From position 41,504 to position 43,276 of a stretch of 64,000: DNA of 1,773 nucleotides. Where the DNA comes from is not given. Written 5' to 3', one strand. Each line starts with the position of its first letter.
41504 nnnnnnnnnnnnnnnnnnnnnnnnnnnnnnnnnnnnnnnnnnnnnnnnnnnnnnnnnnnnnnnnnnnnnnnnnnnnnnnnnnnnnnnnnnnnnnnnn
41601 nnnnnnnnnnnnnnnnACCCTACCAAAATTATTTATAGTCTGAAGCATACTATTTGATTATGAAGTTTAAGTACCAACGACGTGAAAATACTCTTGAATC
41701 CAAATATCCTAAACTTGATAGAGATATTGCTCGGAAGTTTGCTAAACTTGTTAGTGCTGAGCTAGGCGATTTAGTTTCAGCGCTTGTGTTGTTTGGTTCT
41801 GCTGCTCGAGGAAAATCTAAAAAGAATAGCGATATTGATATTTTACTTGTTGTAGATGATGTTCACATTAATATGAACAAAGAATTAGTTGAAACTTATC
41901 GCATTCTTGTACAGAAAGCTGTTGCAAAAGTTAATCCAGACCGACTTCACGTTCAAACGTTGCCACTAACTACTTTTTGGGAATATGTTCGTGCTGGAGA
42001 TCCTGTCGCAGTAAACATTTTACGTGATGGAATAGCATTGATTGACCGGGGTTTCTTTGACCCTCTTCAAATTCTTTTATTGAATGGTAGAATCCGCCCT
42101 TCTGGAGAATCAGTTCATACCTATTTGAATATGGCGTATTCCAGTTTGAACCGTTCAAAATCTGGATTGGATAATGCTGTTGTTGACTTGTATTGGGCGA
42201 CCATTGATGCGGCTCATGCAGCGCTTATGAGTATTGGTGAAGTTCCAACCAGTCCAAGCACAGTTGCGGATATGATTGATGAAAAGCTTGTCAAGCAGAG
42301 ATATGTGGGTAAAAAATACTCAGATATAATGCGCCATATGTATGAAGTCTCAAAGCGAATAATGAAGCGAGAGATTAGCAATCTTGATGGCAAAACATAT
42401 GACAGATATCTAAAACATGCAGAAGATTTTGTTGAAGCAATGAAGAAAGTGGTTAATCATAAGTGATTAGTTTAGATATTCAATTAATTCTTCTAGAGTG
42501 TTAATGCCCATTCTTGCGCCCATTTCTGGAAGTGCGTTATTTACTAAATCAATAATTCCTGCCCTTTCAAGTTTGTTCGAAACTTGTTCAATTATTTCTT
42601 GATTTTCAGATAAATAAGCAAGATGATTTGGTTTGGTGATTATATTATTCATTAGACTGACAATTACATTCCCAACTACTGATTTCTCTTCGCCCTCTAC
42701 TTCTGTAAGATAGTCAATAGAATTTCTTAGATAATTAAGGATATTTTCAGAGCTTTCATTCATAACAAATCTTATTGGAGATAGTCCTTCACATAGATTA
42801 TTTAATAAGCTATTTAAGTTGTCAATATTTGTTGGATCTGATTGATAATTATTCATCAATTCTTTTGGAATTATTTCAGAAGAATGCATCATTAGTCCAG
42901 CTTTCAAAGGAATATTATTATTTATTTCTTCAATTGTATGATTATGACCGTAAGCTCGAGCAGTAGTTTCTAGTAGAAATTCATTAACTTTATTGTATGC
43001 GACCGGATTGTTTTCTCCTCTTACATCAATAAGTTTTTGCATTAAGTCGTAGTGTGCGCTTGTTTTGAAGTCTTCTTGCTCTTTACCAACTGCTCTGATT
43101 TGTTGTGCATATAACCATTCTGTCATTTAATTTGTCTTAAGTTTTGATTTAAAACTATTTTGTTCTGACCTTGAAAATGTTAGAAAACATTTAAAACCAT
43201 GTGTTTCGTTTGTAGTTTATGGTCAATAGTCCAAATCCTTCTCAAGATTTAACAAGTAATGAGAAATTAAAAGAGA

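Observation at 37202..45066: Co-directional gene block pairing two paralogous nucleotidyltransferase-domain proteins with a His-rich EndoIV/xylose-isomerase-like TIM barrel carrying a giant insertion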

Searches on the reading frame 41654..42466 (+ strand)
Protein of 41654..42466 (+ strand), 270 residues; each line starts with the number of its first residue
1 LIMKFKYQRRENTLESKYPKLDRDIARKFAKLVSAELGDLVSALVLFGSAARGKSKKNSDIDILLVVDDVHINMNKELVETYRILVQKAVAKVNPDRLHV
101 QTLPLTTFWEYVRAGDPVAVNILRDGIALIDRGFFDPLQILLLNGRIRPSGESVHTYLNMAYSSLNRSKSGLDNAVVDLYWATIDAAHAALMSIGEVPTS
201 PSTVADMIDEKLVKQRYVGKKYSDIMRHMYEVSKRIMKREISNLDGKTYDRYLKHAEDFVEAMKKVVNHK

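Call 3: search_protein_families(library=pfam, proteins=[window:41654-42466:+], max_evalue=0.1)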
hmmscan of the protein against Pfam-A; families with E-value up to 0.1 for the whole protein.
window:41654-42466:+ (270 aa): 4 families
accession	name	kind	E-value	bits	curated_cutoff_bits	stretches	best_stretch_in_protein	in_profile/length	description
PF01909.29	NTP_transf_2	-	2.7e-09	37.7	21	1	27-99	2-70/93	Nucleotidyltransferase domain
PF18765.7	Polbeta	-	6.1e-08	33.2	26.9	1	41-76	13-43/93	Polymerase beta, Nucleotidyltransferase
PF03445.19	DUF294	-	0.00092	19.5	21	1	19-80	25-85/138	Putative nucleotidyltransferase DUF294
PF22600.2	MTPAP-like_central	-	0.00096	19.7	27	1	20-88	20-86/139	Poly(A) RNA polymerase, mitochondrial-like, central palm domain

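Call 4: search_protein_families(library=ncbifam, proteins=[window:41654-42466:+], max_evalue=0.1)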
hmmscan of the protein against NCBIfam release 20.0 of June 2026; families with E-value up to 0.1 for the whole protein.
window:41654-42466:+ (270 aa): 12 families
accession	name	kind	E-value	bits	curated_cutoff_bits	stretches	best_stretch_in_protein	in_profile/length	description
NF051895.1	anti_phage_HalB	equivalog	1.4e-08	34.6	190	1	43-75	1-33/211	anti-phage Hailong system nucleotidyltransferase HalB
NF047752.1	MntA_antitoxin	equivalog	2.7e-07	30.4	60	1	41-73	7-37/106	type VII toxin-antitoxin system MntA family adenylyltransferase antitoxin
NF012212.1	ANT_9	subfamily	5.6e-06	25.8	340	1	28-94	8-75/249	aminoglycoside nucleotidyltransferase ANT(9)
NF010309.0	PRK13746.1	subfamily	0.00021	20.7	193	1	30-69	17-56/263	aminoglycoside adenylyltransferase family protein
NF012135.0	ANT_3pp_9_crypt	exception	0.0003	20.4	560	1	30-72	17-59/262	cryptic aminoglycoside nucleotidyltransferase ANT(3'')/ANT(9)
NF045909.1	ANT_9_Ic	equivalog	0.0024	17.2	505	1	29-70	15-56/259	aminoglycoside nucleotidyltransferase ANT(9)-Ic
NF012157.0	ANT_3pp_I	equivalog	0.0057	16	375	1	32-68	13-49/256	AadA family aminoglycoside 3''-O-nucleotidyltransferase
NF033220.1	ANT_3pp_II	equivalog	0.017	14.5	400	1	34-81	15-63/258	ANT(3'')-II family aminoglycoside nucleotidyltransferase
NF033061.1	ANT_4p_I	equivalog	0.023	14.3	350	1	24-71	13-60/253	ANT(4')-I family aminoglycoside nucleotidyltransferase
NF053581.1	ANT_3pp_Ic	exception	0.046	13.2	545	1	23-68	10-55/265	aminoglycoside nucleotidyltransferase ANT(3'')-Ic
NF041117.1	CBASS_cyclase_b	equivalog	0.056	13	200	0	45-77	39-76/275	CBASS oligonucleotide cyclase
NF051468.1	ANT_AadA37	exception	0.059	12.4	550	1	30-69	20-59/265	ANT(3'')-I family aminoglycoside nucleotidyltransferase AadA37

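Call 5: search_protein_families(library=padloc, proteins=[window:41654-42466:+], max_evalue=0.1)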
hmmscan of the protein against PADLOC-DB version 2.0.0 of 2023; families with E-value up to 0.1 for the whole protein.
window:41654-42466:+ (270 aa): 10 families
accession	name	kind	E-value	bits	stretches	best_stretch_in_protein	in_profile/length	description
PDLC04903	PDC-S09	-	8.3e-13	46.6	1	24-127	9-106/108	-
PDLC04368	PDC-M05A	-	3.2e-08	31.6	1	39-96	105-159/201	-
PDLC04907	PDC-S09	-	4.1e-08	31.3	1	23-106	11-88/114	-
PDLC04369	PDC-M05A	-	4.2e-07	27.8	1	33-86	95-149/201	-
PDLC04906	PDC-S09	-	4.9e-07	28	1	41-74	24-57/98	-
PDLC04902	PDC-S09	-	6e-07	27.7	1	41-70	21-50/97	-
PDLC04904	PDC-S09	-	4e-06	25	1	41-69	25-53/104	-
PDLC04905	PDC-S09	-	0.00011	20.4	1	41-74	21-55/101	-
PDLC04372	PDC-M05A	-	0.00018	19.8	1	38-83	74-118/167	-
PDLC04778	PDC-M70A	-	0.0004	17.8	1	28-79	35-85/355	-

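Call 6: search_protein_families(library=phrogs, proteins=[window:41654-42466:+], max_evalue=0.1)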
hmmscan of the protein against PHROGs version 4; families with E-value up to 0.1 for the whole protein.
window:41654-42466:+ (270 aa): 4 families
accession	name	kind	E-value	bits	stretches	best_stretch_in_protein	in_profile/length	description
phrog_24076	-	unknown function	0.00036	21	1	41-77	3-39/229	-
phrog_388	-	DNA, RNA and nucleotide metabolism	0.031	14.3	1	43-123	40-115/351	nucleotidyltransferase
phrog_9108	-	unknown function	0.033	15.5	0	207-244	41-78/93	-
phrog_15553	-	unknown function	0.054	14.9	0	216-265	59-113/132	-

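Call 19: search_solved_structures(query=window:41654-42466:+, max_evalue=1, show_alignments=2)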
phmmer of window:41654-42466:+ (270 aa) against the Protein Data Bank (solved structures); distinct sequences matched with E-value up to 1: 29.
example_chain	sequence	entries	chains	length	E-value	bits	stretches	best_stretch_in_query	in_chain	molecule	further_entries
9dbh_A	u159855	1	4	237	2.1e-05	27.7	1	40-72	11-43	HalB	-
9dbj_A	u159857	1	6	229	4e-05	26.8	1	41-72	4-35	HalB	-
9dbi_A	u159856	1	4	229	0.0046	20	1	41-72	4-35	HalB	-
9xbd_E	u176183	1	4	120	0.016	18.3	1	35-83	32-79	Nucleotidyltransferase domain-containing protein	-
4cs6_A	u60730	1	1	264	0.024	17.7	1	30-67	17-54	AMINOGLYCOSIDE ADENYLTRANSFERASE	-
5lpa_A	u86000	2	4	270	0.025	17.6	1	30-67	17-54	Streptomycin 3''-adenylyltransferase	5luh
5g4a_A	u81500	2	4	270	0.025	17.6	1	30-67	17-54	Aminoglycoside (3'') (9) adenylyltransferase | Streptomycin 3''-adenylyltransferase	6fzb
6sxj_A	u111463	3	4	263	0.13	15.3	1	28-90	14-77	Streptomycin 3''-adenylyltransferase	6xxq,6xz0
5w8t_B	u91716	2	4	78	0.16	15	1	136-201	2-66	Ubiquitin-like protein ISG15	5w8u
5tl6_C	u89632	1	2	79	0.17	14.9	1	136-201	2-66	Ubiquitin-like protein ISG15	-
6ffa_B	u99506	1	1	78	0.17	14.9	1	136-201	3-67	Ubiquitin-like protein ISG15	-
3phx_B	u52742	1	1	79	0.17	14.9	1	136-201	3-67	Ubiquitin-like protein ISG15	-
6xa9_B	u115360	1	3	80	0.18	14.8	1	136-201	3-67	ISG15 CTD-propargylamide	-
1z2m_A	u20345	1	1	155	0.21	14.6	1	129-201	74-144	interferon, alpha-inducible protein (clone IFI-15K)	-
6bi8_C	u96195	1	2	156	0.21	14.6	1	129-201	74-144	Ubiquitin-like protein ISG15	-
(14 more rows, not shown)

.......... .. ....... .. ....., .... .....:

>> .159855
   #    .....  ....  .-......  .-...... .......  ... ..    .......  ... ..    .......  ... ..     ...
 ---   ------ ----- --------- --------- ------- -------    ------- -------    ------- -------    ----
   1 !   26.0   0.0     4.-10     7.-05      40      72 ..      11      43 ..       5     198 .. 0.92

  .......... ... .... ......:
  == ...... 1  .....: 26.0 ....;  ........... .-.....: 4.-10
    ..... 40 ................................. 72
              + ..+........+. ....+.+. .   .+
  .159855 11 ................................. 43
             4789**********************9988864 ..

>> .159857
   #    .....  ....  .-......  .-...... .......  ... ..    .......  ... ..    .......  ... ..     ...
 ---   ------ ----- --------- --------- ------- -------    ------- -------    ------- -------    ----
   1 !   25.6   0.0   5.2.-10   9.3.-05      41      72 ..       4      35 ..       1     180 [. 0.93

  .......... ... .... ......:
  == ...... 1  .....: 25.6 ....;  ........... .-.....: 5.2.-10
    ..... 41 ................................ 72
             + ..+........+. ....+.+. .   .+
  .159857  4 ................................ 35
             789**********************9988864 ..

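Call 62: find_homologous_proteins(query=window:41654-42466:+, max_evalue=0.001)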
Query window:41654-42466:+ (270 aa): 1312 proteins with E <= 0.001 among 2457 candidates; the best 120 are listed.
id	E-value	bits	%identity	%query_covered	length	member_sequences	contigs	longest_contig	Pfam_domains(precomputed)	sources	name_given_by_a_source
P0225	2.7e-159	547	92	99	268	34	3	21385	PF18765.8,PF01909.30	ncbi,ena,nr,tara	ncbi:MAG: nucleotidyltransferase domain-containing protein [Candidatus Nanoarchaeia archaeon]|nr:nuc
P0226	4.3e-159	546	91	99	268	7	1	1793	PF18765.8,PF01909.30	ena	-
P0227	3.9e-158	543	91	99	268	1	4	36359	PF18765.8,PF01909.30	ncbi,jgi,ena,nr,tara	ncbi:MAG: nucleotidyltransferase domain-containing protein [Candidatus Nanoarchaeia archaeon]|jgi:pr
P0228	2.1e-142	491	81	99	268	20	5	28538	PF18765.8,PF01909.30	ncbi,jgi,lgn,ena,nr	ncbi:MAG: hypothetical protein CXT77_00600 [uncultured DHVE6 group euryarchaeote]|jgi:predicted nucl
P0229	9.8e-142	489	80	99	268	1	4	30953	PF18765.8,PF01909.30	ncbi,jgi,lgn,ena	-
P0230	3.7e-140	484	79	99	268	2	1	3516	PF18765.8,PF01909.30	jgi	jgi:predicted nucleotidyltransferase/uncharacterized protein (UPF0332 family)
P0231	1.3e-122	426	69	98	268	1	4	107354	PF18765.8,PF01909.30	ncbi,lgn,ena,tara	tara:strand:- start:3924 stop:4730 length:807 start_codon:yes stop_codon:yes gene_type:complete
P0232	7.9e-119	414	69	98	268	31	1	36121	PF18765.8,PF01909.30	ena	-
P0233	5.7e-106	372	61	98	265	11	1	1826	PF18765.8,PF01909.30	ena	-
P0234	9.1e-106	371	62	98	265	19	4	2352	PF18765.8,PF01909.30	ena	-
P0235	5.3e-104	365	62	99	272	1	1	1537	PF18765.8,PF01909.30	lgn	-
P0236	4.8e-103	362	62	100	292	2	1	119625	PF18765.8,PF01909.30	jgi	-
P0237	1.6e-102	361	60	99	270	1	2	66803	PF01909.30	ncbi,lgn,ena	-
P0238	1.7e-102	361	62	99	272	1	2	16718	PF01909.30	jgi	-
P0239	2.4e-102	360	60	99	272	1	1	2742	PF01909.30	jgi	jgi:uncharacterized protein (UPF0332 family)/predicted nucleotidyltransferase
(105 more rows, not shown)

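Call 80: search_solved_structures(query=A4, max_evalue=1, show_alignments=3)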
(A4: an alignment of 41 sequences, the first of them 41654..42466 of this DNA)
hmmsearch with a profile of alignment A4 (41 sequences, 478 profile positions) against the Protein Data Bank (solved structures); distinct sequences matched with E-value up to 1: 11.
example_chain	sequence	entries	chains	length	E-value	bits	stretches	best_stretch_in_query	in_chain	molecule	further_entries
6sxj_A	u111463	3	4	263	0.001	21.5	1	42-108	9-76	Streptomycin 3''-adenylyltransferase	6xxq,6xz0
9xbd_E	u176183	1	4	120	0.0017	20.7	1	55-86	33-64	Nucleotidyltransferase domain-containing protein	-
9dbj_A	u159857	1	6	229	0.0071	18.7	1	60-86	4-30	HalB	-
9dbh_A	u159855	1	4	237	0.0072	18.7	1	60-86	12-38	HalB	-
3htk_B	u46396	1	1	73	0.045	16.1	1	222-280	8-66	Structural maintenance of chromosomes protein 5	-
6p01_A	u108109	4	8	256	0.13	14.6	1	40-94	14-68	Kanamycin nucleotidyltransferase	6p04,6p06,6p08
2rff_A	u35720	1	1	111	0.3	13.4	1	49-86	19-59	Putative nucleotidyltransferase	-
5yep_A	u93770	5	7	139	0.36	13.1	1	62-89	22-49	Toxin-antitoxin system antidote Mnt family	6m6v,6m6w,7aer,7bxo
4cs6_A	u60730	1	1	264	0.49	12.6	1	52-86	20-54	AMINOGLYCOSIDE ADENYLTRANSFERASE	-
5lpa_A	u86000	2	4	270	0.51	12.6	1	52-86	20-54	Streptomycin 3''-adenylyltransferase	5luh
5g4a_A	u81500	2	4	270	0.51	12.6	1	52-86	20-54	Aminoglycoside (3'') (9) adenylyltransferase | Streptomycin 3''-adenylyltransferase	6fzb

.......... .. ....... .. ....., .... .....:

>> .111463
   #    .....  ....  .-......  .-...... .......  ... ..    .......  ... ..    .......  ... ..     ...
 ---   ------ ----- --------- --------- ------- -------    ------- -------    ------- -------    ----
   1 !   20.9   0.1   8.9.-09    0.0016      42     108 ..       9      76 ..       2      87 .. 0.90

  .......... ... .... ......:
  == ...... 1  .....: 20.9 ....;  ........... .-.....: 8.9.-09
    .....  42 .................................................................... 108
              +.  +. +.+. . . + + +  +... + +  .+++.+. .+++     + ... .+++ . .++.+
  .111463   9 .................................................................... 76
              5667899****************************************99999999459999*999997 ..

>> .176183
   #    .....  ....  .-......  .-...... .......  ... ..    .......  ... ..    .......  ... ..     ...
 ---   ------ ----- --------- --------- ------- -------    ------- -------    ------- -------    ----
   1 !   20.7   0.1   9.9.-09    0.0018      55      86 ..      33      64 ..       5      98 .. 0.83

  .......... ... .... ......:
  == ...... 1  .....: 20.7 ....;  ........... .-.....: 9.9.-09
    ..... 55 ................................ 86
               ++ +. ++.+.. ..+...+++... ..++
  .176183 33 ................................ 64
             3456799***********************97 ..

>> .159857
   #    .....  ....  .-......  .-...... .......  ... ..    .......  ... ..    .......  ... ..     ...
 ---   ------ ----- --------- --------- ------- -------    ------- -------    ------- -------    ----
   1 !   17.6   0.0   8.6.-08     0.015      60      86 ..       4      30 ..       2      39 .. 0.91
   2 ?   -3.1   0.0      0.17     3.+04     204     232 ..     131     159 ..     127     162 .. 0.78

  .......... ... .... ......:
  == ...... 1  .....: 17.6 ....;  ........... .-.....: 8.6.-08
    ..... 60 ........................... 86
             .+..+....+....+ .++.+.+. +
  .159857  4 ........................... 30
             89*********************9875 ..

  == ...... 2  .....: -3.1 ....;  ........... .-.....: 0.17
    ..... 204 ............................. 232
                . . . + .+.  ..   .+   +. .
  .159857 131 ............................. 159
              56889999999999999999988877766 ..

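Call 81: search_protein_families(library=pfam, alignment_id=A4, max_evalue=1)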
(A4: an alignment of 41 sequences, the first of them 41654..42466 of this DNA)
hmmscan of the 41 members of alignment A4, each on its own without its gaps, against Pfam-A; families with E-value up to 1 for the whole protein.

A. member 1, window:41654-42466:+ (270 aa): 4 families
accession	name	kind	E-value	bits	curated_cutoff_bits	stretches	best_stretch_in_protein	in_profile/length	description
PF01909.29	NTP_transf_2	-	2.7e-09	37.7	21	1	27-99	2-70/93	Nucleotidyltransferase domain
PF18765.7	Polbeta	-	6.1e-08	33.2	26.9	1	41-76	13-43/93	Polymerase beta, Nucleotidyltransferase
PF03445.19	DUF294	-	0.00092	19.5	21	1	19-80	25-85/138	Putative nucleotidyltransferase DUF294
PF22600.2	MTPAP-like_central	-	0.00096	19.7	27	1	20-88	20-86/139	Poly(A) RNA polymerase, mitochondrial-like, central palm domain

B. families by the number of members that match (of 41 scanned): 26 families (the first 25 are shown)
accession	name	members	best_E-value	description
PF01909.29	NTP_transf_2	41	4.7e-10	Nucleotidyltransferase domain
PF18765.7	Polbeta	41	1.1e-08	Polymerase beta, Nucleotidyltransferase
PF22600.2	MTPAP-like_central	30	9.4e-05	Poly(A) RNA polymerase, mitochondrial-like, central palm domain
PF14792.12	DNA_pol_B_palm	12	0.0002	DNA polymerase beta palm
PF03445.19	DUF294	10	0.00092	Putative nucleotidyltransferase DUF294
PF10733.14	DUF2525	4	0.00036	Protein of unknown function (DUF2525)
PF05168.19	HEPN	2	0.0053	HEPN domain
PF08199.16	E2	2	0.018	Bacteriophage E2-like protein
PF06894.17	Phage_TAC_2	2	0.018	Bacteriophage lambda tail assembly chaperone, TAC, protein G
PF18737.6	HEPN_MAE_28990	2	0.052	MAE_28990/MAE_18760-like HEPN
PF07821.18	Alpha-amyl_C2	2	0.12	Alpha-amylase C-terminal beta-sheet domain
PF06518.16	DUF1104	1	0.016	Protein of unknown function (DUF1104)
PF16632.10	Caskin-tail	1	0.029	C-terminal region of Caskin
PF13725.12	tRNA_bind_2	1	0.03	Possible tRNA binding domain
PF17365.7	DUF5390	1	0.039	Family of unknown function (DUF5390)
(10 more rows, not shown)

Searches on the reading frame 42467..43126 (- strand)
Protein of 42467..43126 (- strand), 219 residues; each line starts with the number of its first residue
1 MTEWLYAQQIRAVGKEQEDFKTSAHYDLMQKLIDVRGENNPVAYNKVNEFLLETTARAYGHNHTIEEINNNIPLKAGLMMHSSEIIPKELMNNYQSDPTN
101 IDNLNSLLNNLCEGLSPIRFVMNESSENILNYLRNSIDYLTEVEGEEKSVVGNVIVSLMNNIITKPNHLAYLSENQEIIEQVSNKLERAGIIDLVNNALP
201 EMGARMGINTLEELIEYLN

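Call 3: search_protein_families(library=pfam, proteins=[window:42467-43126:-], max_evalue=0.1)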
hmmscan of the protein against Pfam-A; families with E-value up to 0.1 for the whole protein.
window:42467-43126:- (219 aa): 1 family
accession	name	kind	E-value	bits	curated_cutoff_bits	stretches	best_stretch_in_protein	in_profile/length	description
PF02785.25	Biotin_carb_C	-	0.07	13.7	32.4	0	8-61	29-82/108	Biotin carboxylase C-terminal domain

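Call 4: search_protein_families(library=ncbifam, proteins=[window:42467-43126:-], max_evalue=0.1)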
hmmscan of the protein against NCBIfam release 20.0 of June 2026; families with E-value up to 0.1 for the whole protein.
window:42467-43126:- (219 aa): 0 families

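Call 5: search_protein_families(library=padloc, proteins=[window:42467-43126:-], max_evalue=0.1)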
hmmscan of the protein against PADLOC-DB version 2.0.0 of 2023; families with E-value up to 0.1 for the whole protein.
window:42467-43126:- (219 aa): 1 family
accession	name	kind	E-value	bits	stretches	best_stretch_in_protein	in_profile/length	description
PDLC02926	HTH_VI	-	0.02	13.2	1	117-187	8-77/92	-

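Call 6: search_protein_families(library=phrogs, proteins=[window:42467-43126:-], max_evalue=0.1)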
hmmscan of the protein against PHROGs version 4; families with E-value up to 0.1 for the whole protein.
window:42467-43126:- (219 aa): 0 families
